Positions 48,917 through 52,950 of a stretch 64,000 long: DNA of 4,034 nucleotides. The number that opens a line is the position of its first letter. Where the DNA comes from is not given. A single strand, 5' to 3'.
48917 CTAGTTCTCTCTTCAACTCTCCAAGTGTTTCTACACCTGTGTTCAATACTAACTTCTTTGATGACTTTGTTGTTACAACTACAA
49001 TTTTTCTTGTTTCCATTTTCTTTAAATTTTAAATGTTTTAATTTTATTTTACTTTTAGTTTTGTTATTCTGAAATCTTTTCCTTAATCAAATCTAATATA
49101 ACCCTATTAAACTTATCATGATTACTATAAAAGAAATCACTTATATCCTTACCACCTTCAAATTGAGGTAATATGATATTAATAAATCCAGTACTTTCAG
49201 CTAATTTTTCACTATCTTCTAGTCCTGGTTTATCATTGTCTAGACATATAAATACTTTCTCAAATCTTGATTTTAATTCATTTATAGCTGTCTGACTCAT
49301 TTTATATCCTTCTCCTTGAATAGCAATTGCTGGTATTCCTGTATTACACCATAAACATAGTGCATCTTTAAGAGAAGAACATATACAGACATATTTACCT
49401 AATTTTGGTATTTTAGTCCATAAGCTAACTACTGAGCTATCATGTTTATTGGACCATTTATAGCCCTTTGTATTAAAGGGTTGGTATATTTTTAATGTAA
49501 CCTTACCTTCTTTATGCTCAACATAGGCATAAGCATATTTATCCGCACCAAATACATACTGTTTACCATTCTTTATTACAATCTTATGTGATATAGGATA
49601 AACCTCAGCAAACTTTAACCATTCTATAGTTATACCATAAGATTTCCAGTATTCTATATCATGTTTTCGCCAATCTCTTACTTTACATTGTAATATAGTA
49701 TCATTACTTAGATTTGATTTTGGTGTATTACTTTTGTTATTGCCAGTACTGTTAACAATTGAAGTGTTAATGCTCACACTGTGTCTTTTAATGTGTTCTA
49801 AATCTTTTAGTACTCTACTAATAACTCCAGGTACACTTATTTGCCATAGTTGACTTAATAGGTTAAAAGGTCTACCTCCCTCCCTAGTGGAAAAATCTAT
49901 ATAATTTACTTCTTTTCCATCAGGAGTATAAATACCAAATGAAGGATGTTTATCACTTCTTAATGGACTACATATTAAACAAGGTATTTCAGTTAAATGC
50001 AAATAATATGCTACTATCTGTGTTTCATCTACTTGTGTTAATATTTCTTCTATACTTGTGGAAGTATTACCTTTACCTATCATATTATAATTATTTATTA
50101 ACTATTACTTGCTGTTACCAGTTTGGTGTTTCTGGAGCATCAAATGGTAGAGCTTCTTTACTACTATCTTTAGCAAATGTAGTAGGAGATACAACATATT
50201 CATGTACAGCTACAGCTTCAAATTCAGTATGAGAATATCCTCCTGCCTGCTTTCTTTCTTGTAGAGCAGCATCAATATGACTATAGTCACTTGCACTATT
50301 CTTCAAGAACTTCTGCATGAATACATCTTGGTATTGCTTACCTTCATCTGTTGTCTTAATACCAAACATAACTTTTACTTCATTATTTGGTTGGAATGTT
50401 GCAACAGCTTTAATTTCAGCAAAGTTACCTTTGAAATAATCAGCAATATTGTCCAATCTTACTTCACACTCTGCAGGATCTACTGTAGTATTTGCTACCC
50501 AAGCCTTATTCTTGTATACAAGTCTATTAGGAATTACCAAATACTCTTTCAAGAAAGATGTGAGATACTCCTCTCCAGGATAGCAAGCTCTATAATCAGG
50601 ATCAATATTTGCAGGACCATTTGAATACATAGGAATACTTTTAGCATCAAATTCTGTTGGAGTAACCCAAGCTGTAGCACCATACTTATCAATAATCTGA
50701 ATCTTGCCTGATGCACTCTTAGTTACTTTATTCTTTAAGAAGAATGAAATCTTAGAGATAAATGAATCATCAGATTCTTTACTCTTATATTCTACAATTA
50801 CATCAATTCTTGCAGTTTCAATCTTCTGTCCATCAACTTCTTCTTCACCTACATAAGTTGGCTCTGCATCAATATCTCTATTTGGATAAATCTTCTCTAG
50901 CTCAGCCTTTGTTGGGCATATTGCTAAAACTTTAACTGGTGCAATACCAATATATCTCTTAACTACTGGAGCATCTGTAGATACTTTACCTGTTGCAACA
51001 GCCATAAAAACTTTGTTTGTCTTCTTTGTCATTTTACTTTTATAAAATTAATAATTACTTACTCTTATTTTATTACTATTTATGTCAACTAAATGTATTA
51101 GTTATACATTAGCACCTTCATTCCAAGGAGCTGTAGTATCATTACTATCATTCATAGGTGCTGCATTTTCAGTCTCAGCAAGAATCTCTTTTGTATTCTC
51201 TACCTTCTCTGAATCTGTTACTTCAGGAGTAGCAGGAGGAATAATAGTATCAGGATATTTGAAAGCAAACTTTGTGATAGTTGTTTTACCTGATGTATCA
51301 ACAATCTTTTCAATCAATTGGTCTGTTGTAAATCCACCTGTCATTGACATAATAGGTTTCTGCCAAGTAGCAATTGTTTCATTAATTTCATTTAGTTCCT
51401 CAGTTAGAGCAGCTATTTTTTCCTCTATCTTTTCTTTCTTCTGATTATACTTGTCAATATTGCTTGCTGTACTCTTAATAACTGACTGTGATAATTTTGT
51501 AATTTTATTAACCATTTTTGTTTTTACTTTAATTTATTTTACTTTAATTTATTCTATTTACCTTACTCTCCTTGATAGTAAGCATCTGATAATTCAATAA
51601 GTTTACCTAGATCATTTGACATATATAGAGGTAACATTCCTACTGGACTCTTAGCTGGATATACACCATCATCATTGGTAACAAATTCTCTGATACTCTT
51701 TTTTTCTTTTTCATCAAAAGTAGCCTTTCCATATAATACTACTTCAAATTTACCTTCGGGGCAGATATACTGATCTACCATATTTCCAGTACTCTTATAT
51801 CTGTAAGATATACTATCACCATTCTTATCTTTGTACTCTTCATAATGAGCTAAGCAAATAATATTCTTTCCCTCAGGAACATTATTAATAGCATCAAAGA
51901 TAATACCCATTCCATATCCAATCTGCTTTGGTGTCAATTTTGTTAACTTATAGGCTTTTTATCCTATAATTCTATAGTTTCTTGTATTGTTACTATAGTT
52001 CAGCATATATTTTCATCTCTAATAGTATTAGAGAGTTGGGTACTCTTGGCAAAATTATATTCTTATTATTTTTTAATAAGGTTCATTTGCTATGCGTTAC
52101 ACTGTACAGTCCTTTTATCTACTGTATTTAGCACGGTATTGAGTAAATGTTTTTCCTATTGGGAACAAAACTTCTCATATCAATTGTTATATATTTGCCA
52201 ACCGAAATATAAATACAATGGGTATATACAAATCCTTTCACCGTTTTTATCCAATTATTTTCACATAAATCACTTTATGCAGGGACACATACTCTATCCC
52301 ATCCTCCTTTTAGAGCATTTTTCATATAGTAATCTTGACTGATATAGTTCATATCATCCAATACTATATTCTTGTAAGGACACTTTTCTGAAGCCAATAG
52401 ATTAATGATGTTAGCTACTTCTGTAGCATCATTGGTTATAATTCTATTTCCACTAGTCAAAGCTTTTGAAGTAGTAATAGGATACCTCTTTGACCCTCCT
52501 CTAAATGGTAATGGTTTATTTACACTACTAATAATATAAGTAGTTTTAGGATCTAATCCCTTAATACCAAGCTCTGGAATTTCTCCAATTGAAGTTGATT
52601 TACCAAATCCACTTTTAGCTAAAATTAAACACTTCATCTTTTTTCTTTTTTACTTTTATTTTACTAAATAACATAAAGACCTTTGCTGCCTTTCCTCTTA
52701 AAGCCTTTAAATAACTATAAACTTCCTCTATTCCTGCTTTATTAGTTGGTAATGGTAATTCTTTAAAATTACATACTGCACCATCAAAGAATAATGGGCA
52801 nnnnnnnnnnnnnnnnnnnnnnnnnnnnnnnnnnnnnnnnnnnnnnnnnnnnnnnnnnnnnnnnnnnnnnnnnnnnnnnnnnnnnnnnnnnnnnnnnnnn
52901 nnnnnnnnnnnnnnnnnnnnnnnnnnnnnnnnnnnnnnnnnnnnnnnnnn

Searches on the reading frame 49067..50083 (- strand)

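Call 12: search_protein_families(library=phrogs, proteins=[window:49067-50083:-], max_evalue=0.00001)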
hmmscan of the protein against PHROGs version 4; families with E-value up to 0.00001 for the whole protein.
window:49067-50083:- (339 aa): 2 families
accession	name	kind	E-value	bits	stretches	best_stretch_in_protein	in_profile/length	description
phrog_12622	-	DNA, RNA and nucleotide metabolism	2.6e-46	159.5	1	12-295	29-319/415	DNA primase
phrog_47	-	DNA, RNA and nucleotide metabolism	1.1e-09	38.4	0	228-337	231-334/947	DNA primase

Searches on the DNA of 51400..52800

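Call 71: search_rna_families(source=window, start=51400, end=52800, threshold=evalue, max_evalue=0.1)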
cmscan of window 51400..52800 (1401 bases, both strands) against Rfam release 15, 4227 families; matches with E-value up to 0.1: 0.
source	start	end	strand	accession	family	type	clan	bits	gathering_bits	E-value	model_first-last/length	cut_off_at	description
